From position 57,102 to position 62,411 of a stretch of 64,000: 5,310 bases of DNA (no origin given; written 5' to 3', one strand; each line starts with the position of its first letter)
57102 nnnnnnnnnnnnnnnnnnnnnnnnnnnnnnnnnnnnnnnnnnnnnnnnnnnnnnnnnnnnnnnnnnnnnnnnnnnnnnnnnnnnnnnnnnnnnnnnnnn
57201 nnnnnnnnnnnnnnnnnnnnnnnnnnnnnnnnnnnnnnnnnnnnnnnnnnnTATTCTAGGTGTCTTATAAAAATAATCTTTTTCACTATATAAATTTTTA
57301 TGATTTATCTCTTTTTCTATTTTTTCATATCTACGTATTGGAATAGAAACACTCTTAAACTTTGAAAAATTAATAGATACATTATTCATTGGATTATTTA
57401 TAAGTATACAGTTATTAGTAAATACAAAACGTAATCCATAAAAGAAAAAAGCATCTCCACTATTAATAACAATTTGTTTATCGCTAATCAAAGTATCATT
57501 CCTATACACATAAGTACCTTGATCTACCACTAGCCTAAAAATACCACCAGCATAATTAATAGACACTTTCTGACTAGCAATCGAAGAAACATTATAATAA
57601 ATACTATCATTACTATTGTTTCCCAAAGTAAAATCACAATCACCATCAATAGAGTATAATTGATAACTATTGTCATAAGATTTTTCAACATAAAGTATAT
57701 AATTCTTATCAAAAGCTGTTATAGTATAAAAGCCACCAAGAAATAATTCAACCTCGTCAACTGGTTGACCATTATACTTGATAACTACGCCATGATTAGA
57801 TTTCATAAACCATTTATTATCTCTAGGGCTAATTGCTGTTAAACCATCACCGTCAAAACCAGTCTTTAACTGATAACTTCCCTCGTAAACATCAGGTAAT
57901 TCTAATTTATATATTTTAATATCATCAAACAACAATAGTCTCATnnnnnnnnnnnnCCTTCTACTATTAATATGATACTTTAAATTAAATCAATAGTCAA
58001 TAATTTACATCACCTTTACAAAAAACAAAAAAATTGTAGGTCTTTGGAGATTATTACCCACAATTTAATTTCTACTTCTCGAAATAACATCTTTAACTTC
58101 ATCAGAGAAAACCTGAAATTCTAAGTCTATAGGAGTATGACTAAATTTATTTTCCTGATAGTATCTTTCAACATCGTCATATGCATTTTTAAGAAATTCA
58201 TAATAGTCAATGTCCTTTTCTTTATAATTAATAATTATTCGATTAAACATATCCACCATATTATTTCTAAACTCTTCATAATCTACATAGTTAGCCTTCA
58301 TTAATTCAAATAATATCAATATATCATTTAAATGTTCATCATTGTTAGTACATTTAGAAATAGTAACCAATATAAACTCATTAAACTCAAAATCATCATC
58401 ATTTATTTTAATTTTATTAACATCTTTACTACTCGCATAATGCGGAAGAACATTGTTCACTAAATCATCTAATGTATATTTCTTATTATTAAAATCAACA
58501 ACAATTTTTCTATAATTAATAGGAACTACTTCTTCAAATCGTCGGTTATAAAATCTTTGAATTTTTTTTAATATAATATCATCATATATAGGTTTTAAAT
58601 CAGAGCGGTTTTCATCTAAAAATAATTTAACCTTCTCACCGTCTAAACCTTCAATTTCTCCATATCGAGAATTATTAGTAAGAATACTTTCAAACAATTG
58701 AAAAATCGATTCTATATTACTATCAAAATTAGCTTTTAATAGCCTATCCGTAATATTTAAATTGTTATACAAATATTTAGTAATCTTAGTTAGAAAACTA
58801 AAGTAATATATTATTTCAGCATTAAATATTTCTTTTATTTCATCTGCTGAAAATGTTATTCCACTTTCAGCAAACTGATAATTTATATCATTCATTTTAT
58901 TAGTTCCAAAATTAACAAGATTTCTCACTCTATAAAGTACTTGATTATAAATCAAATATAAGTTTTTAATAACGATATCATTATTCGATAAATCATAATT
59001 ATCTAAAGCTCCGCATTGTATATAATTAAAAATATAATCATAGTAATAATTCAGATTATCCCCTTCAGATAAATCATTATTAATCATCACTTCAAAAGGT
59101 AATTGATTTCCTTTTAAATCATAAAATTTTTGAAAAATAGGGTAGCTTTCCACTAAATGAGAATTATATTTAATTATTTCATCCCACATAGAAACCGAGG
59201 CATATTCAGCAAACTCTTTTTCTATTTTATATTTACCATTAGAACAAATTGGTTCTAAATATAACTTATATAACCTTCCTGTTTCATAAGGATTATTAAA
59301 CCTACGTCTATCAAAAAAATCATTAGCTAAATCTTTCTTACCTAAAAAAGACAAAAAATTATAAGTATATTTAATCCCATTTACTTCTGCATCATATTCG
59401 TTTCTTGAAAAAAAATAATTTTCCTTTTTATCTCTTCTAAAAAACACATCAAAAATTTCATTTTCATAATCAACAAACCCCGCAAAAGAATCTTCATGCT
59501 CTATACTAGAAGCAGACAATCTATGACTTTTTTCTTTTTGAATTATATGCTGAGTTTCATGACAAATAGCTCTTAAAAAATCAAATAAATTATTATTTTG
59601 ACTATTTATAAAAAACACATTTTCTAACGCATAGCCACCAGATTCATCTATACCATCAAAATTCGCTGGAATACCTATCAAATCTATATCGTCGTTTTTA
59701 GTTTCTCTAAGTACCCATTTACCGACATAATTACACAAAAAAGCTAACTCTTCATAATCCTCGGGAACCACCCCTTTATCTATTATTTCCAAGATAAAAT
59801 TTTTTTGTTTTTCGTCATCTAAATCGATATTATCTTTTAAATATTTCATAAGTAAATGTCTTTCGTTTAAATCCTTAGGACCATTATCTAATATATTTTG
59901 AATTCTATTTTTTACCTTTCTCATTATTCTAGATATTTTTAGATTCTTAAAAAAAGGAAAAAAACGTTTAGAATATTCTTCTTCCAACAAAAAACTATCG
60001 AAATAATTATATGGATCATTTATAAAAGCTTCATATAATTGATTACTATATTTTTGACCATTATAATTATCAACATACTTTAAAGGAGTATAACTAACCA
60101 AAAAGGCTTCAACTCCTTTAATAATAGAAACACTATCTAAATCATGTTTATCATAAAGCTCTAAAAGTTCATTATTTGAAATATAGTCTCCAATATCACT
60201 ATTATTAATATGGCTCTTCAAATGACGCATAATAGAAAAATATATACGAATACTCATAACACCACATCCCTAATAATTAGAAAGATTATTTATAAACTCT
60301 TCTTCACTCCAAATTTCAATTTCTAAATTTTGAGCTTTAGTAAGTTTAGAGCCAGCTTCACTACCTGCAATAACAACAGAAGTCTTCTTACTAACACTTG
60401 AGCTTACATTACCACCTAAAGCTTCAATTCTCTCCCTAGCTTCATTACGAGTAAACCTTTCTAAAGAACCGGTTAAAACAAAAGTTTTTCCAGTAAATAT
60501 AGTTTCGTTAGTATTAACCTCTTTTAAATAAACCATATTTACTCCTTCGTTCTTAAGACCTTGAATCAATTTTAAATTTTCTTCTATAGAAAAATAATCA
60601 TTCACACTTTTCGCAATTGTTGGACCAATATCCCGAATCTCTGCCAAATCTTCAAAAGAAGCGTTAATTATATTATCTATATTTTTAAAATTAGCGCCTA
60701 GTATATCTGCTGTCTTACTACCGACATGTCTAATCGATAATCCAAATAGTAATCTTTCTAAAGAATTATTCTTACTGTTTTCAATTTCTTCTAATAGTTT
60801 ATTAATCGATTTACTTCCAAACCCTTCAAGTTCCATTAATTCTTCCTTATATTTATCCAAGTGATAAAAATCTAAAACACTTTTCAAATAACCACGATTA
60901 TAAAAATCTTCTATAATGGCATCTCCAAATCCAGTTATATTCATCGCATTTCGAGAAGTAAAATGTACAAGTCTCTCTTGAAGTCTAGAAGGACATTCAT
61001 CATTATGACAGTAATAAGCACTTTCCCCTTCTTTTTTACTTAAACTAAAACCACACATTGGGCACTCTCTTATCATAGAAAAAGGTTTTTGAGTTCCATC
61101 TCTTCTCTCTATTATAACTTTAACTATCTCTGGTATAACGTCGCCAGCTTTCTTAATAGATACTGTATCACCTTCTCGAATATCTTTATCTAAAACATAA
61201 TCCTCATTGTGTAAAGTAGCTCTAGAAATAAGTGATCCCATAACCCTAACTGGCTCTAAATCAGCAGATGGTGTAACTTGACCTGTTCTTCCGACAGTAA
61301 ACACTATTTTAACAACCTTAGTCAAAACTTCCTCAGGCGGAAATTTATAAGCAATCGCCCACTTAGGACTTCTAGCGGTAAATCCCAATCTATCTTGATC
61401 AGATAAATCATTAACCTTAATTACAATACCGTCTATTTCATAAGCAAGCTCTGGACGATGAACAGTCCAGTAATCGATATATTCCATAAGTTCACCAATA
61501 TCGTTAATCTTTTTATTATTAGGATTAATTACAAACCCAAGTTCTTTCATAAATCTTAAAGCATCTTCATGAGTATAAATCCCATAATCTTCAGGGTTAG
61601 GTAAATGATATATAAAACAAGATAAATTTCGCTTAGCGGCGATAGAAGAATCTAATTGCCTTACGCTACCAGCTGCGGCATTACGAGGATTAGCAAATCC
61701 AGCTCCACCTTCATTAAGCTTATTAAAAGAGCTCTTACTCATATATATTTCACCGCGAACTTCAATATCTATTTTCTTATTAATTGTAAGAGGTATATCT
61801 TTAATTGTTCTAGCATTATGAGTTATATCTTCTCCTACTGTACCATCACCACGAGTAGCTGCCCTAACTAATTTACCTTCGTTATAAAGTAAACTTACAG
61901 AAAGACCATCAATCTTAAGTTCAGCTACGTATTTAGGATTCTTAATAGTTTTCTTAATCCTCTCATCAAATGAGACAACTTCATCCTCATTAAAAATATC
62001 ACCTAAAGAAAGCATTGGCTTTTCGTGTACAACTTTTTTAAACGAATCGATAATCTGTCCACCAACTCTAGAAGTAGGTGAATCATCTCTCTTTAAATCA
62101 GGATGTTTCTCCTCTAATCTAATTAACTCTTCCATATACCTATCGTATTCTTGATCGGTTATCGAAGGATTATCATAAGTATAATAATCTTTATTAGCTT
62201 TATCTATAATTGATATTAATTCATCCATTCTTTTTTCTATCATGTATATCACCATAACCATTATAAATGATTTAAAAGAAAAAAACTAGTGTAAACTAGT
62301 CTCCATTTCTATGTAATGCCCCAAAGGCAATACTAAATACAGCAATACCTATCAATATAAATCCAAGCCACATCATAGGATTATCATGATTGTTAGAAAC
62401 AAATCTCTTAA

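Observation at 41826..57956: Compact, atypical type VII secretion locus with its own effector module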

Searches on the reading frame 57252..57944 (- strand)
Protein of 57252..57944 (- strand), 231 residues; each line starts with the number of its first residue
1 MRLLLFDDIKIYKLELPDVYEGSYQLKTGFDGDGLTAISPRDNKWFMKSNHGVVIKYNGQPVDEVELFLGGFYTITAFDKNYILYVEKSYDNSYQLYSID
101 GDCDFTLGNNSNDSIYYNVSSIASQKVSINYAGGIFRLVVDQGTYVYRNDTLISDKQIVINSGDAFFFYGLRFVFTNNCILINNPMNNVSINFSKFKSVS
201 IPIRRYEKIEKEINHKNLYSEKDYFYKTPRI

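Call 110: search_protein_families(library=pfam, proteins=[window:57252-57944:-], max_evalue=1)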
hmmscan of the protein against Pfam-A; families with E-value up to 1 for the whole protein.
seq(231 aa): 2 families
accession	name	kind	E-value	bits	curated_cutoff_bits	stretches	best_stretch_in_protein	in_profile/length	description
PF12538.13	FtsK_SpoIIIE_N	-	0.065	13.9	27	1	89-160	5-71/115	DNA transporter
PF19858.4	OxRdtase_C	-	0.088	12.6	26.3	1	122-160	72-113/163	Bacterial oxidoreductases, C-terminal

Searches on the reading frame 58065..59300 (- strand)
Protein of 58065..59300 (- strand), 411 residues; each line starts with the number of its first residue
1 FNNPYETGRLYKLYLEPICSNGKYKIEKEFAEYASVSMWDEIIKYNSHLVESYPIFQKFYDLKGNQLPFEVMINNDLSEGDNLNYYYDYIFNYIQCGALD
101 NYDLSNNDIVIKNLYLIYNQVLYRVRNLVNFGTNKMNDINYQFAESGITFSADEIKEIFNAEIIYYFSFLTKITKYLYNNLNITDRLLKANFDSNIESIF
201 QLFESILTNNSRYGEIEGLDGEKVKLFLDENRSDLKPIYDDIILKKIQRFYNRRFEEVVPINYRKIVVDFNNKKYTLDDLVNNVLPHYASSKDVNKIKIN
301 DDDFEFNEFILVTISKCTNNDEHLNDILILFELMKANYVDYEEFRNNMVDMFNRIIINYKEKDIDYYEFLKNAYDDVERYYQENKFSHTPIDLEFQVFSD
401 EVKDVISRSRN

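Call 46: search_protein_families(library=pfam, proteins=[window:58065-59300:-], max_evalue=0.5)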
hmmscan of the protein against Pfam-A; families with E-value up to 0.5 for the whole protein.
window:58065-59300:- (411 aa): 1 family
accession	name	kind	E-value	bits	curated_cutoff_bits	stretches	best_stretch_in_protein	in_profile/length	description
PF07308.18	DUF1456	-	0.12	13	27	1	119-161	2-41/68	Protein of unknown function (DUF1456)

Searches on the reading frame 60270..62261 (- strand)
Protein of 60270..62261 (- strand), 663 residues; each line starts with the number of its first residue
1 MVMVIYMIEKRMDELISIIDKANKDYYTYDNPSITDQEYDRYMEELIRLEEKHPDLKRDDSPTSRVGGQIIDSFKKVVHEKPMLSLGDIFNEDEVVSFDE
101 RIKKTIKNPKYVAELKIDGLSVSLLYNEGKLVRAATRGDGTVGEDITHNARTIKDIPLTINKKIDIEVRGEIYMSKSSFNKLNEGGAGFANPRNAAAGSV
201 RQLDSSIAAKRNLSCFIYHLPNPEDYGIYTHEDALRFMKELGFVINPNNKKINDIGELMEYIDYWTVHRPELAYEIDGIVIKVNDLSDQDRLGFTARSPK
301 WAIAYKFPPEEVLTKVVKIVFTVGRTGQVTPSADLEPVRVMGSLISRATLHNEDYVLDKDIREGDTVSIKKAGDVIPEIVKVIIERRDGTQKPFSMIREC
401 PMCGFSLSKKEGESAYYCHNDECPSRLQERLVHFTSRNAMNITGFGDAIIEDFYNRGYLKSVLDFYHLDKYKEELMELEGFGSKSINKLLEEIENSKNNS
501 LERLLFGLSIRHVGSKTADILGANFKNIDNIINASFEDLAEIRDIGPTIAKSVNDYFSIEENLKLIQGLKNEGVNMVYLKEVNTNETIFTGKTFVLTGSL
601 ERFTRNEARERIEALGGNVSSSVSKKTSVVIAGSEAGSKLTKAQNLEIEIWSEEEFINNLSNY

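Call 4: search_protein_families(library=pfam, proteins=[window:60270-62261:-], max_evalue=0.1)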
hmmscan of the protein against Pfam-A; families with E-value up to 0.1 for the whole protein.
window:60270-62261:- (663 aa): 14 families
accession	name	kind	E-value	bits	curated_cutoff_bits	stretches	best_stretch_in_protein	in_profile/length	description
PF01653.23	DNA_ligase_aden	-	9.1e-93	310.8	27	1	73-310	3-253/253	NAD-dependent DNA ligase adenylation domain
PF03120.22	DNA_ligase_OB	-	2.7e-31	107.7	32.9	1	314-390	2-78/79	NAD-dependent DNA ligase OB-fold domain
PF12826.13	HHH_2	-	8.8e-23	80.7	27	1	503-566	1-64/64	Helix-hairpin-helix motif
PF00533.33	BRCT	-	9e-19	67.9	21.3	1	585-657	2-75/78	BRCA1 C Terminus (BRCT) domain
PF14520.12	HHH_5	-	1.8e-08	35.2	27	1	508-552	5-50/57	Helix-hairpin-helix domain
PF03119.21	DNA_ligase_ZBD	-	4.1e-07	30.2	25.8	1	399-424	1-26/27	NAD-dependent DNA ligase C4 zinc finger domain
PF22745.1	Nlig-Ia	-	1.4e-05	26.1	27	1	26-56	20-50/92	DNA ligase-like, N-terminal NAD+-binding domain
PF00633.29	HHH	-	2.3e-05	24.4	24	1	528-553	2-27/30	Helix-hairpin-helix motif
PF16589.12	BRCT_2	-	3.1e-05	24.6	27.3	1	588-653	2-67/86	BRCT domain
PF12738.14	PTCB-BRCT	-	6.7e-05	23.3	22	1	605-650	13-58/63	twin BRCT domain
PF09414.15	RNA_ligase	-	0.0089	16.6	27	1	110-181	2-80/171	RNA ligase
PF14716.13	HHH_8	-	0.031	15.1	30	0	472-495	47-70/73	Helix-hairpin-helix domain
PF03118.21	RNA_pol_A_CTD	-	0.053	13.7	23.8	0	469-493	41-65/67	Bacterial RNA polymerase, alpha chain C terminal domain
PF21522.3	MreB-like_C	-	0.063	14.3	27.8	0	513-589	4-79/123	Archaeal actin homologue MreB-like, C-terminal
